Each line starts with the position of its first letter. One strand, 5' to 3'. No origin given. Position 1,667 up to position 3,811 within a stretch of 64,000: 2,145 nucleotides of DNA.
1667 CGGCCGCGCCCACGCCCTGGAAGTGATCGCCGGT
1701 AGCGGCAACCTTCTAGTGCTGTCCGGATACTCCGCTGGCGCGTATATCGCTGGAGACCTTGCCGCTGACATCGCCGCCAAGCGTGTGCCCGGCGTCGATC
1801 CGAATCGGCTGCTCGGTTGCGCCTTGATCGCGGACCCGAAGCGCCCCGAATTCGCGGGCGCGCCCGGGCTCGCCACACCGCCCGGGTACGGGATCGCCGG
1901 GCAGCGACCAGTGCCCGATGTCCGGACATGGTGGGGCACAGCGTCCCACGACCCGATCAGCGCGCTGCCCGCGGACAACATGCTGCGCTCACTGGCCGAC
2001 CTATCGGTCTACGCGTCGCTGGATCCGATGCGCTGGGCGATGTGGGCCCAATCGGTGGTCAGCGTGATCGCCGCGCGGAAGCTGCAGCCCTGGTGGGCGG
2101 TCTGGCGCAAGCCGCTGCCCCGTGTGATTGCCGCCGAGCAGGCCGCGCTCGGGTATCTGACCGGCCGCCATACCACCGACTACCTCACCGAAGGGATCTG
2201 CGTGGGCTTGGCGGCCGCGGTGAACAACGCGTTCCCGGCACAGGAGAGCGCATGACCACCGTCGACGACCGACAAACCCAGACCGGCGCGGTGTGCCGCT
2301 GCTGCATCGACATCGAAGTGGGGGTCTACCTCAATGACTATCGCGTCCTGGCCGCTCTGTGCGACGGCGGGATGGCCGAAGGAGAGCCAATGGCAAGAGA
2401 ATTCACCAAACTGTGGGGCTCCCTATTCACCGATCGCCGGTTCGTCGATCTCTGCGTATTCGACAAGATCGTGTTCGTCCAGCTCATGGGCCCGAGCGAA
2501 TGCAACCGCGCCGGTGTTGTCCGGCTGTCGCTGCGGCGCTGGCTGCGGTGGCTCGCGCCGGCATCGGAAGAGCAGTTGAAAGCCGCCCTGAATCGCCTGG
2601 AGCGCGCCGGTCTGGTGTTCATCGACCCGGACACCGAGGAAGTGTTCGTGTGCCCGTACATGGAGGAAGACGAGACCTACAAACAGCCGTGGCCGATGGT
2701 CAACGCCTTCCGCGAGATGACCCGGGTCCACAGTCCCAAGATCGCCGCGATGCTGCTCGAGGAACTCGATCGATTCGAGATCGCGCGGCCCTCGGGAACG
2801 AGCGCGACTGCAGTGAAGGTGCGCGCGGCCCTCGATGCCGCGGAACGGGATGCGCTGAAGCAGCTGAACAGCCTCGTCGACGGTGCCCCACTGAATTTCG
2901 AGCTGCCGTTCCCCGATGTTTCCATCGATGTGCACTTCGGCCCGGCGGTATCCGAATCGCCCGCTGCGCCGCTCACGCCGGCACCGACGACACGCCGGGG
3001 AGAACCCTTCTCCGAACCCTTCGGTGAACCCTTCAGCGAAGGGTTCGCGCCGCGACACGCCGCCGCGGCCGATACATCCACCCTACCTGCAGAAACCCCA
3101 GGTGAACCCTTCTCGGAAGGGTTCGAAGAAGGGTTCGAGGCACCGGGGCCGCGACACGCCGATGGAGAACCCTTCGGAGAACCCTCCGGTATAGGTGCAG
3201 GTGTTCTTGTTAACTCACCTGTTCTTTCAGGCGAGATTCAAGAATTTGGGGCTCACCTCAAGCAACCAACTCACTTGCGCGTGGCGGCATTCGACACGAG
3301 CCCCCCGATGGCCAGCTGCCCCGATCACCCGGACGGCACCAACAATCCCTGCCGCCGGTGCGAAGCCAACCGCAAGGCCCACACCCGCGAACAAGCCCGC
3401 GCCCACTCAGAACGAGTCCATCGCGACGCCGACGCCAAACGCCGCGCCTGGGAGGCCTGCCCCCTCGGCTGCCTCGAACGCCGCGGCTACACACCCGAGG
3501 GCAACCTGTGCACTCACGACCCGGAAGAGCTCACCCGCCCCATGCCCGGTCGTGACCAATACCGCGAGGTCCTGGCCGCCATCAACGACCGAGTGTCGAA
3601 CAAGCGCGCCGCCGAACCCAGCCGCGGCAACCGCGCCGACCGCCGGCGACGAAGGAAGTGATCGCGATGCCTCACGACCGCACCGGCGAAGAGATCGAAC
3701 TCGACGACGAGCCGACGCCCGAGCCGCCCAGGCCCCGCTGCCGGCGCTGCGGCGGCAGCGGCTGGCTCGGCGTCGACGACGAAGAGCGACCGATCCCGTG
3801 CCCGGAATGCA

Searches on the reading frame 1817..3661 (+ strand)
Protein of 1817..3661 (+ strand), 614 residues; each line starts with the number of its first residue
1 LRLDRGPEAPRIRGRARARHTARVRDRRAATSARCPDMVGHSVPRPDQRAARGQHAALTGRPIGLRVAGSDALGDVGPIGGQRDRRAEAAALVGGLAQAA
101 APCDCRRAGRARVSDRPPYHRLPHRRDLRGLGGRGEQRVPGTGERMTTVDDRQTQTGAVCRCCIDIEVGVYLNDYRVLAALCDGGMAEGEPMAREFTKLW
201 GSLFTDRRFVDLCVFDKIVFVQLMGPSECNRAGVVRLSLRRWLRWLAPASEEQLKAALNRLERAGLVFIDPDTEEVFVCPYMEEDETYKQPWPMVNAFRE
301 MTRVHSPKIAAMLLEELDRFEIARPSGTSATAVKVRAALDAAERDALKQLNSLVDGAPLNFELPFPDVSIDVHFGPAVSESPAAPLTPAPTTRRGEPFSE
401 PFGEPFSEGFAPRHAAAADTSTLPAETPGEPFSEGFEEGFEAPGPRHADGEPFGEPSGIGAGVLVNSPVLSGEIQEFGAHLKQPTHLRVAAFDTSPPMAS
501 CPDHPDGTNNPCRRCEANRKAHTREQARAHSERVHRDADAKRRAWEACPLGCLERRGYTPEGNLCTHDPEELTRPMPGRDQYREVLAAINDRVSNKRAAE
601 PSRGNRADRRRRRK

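Call 45: search_protein_families(library=phrogs, max_evalue=0.001, proteins=[window:1817-3661:+])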
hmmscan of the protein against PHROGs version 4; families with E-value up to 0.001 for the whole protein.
window:1817-3661:+ (614 aa): 3 families
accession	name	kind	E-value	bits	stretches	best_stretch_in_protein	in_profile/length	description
phrog_3171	-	DNA, RNA and nucleotide metabolism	1.5e-46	160.5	1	192-587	1-328/331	replication initiation protein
phrog_8064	-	DNA, RNA and nucleotide metabolism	1.4e-21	77.8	1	188-499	84-335/446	replication initiation protein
phrog_25711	-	unknown function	0.00016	22.9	1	193-334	3-143/164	-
